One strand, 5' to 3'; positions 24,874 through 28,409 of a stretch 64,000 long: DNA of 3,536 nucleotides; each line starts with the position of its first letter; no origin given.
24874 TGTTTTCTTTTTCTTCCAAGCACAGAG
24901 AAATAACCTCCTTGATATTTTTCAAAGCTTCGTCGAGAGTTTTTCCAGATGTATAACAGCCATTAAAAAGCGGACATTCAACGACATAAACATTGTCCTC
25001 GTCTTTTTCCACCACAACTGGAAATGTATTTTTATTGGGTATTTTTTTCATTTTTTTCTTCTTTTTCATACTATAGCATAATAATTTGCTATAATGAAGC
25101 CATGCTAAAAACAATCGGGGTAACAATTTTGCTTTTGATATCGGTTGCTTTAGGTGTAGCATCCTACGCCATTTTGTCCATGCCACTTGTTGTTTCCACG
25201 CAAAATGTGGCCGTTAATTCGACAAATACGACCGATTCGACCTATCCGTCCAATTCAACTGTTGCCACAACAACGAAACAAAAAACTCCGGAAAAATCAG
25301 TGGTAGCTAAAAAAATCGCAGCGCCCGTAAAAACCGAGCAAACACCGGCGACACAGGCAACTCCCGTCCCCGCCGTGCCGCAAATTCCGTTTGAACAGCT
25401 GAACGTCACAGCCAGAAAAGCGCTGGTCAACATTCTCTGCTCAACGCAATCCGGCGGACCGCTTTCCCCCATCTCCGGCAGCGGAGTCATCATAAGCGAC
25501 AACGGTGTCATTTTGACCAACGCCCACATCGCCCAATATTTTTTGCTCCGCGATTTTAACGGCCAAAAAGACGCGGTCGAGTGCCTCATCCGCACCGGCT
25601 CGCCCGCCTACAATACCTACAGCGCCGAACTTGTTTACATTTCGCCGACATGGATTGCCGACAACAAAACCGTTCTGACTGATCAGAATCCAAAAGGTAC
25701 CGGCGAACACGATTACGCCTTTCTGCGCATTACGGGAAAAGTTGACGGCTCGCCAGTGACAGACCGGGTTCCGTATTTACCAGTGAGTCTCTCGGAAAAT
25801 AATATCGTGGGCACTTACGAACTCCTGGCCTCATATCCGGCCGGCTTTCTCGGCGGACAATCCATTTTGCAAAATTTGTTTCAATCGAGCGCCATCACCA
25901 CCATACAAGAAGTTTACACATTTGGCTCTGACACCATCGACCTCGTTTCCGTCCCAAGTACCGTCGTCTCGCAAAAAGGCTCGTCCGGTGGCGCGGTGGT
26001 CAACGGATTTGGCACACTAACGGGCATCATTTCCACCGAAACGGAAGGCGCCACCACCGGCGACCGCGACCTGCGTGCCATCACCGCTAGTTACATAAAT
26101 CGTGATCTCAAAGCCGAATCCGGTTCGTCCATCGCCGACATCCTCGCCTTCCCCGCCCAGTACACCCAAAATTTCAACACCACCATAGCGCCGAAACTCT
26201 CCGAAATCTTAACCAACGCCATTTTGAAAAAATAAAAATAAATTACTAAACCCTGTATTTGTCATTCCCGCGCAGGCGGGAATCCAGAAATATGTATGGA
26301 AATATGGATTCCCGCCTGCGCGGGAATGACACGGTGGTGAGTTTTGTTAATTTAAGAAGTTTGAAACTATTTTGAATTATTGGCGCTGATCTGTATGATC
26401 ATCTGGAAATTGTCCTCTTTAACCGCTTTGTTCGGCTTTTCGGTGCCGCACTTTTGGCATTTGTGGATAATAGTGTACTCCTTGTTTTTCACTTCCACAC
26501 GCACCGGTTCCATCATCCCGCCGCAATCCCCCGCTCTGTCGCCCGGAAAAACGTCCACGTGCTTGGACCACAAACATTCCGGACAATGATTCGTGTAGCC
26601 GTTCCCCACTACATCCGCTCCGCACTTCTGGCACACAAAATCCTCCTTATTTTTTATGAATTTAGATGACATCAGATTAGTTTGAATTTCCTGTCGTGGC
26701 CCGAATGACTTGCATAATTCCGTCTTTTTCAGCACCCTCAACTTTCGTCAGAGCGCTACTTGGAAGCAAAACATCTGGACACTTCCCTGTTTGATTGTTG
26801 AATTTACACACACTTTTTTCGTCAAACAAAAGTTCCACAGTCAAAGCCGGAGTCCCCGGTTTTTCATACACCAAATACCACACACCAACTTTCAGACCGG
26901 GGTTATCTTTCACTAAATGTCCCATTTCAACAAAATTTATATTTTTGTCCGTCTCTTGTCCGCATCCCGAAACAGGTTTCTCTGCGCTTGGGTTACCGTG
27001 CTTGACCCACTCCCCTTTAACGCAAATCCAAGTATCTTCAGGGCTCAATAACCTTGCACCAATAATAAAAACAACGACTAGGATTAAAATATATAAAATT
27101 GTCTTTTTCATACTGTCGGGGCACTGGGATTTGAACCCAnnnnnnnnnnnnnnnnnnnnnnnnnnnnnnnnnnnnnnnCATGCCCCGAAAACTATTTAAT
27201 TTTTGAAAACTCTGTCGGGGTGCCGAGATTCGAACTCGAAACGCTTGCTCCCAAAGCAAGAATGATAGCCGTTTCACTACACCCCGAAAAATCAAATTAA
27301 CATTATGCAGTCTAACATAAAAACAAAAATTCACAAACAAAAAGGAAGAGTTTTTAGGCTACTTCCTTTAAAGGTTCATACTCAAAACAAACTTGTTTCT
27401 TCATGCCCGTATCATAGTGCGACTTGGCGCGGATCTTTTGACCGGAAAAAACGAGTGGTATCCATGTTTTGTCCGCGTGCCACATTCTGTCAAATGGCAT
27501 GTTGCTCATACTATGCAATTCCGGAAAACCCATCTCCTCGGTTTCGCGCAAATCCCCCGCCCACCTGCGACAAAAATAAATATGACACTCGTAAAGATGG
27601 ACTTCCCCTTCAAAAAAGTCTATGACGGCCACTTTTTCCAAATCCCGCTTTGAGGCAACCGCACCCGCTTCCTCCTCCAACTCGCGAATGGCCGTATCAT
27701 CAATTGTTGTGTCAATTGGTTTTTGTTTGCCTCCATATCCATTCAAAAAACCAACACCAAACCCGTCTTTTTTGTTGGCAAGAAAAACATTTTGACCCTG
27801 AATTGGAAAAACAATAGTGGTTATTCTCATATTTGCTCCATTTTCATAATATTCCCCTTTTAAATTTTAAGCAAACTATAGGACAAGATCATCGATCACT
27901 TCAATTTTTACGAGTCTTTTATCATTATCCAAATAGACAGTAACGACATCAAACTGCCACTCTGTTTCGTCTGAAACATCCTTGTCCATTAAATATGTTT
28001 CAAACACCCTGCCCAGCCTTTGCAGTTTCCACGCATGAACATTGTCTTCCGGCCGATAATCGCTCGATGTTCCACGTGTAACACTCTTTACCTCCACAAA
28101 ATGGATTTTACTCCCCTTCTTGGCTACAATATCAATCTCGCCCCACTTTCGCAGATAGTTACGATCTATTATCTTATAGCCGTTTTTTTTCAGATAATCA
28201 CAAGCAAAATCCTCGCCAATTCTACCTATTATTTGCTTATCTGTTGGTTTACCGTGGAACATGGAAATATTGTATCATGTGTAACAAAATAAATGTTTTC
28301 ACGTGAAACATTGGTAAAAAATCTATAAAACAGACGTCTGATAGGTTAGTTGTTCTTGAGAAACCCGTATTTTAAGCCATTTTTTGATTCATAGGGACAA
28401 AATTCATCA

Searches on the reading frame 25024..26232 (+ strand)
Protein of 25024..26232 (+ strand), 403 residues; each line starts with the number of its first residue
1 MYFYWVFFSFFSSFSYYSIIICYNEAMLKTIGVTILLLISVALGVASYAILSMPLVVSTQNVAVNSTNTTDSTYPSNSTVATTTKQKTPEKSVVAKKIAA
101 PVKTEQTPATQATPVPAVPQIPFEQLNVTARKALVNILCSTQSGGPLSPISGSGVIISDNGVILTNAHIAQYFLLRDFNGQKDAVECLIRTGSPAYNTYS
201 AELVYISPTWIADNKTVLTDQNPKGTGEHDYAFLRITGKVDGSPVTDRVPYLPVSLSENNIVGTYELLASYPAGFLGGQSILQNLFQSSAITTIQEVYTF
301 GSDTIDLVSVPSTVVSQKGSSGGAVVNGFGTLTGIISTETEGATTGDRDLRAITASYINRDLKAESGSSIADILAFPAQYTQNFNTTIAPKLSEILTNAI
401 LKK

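Call 64: search_protein_families(library=pfam, proteins=[window:25024-26232:+], max_evalue=0.001)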
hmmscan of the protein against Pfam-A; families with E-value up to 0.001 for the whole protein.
window:25024-26232:+ (403 aa): 2 families
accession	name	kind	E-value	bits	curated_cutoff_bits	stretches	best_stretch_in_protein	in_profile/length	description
PF13365.12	Trypsin_2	-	3.7e-12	47.6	27.6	1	152-335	1-144/144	Trypsin-like peptidase domain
PF00089.32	Trypsin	-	2e-06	28.2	20.6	1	153-346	28-204/220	Trypsin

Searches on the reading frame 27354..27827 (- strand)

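Call 64: search_protein_families(library=pfam, proteins=[window:27354-27827:-], max_evalue=0.001)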
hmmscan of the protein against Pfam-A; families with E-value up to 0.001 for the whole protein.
window:27354-27827:- (157 aa): 1 family
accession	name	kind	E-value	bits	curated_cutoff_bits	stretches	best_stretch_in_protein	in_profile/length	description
PF00293.34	NUDIX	-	9.5e-07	29.3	21.1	1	5-121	7-129/134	NUDIX domain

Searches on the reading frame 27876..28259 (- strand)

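Call 64: search_protein_families(library=pfam, proteins=[window:27876-28259:-], max_evalue=0.001)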
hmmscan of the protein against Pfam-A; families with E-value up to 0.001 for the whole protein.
window:27876-28259:- (127 aa): 2 families
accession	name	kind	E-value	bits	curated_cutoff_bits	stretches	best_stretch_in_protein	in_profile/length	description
PF02021.23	UPF0102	-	3.5e-22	79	23.6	1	15-108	1-80/80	Uncharacterised protein family UPF0102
PF08378.17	NERD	-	3.2e-05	24.8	22.1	1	12-61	2-58/111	Nuclease-related domain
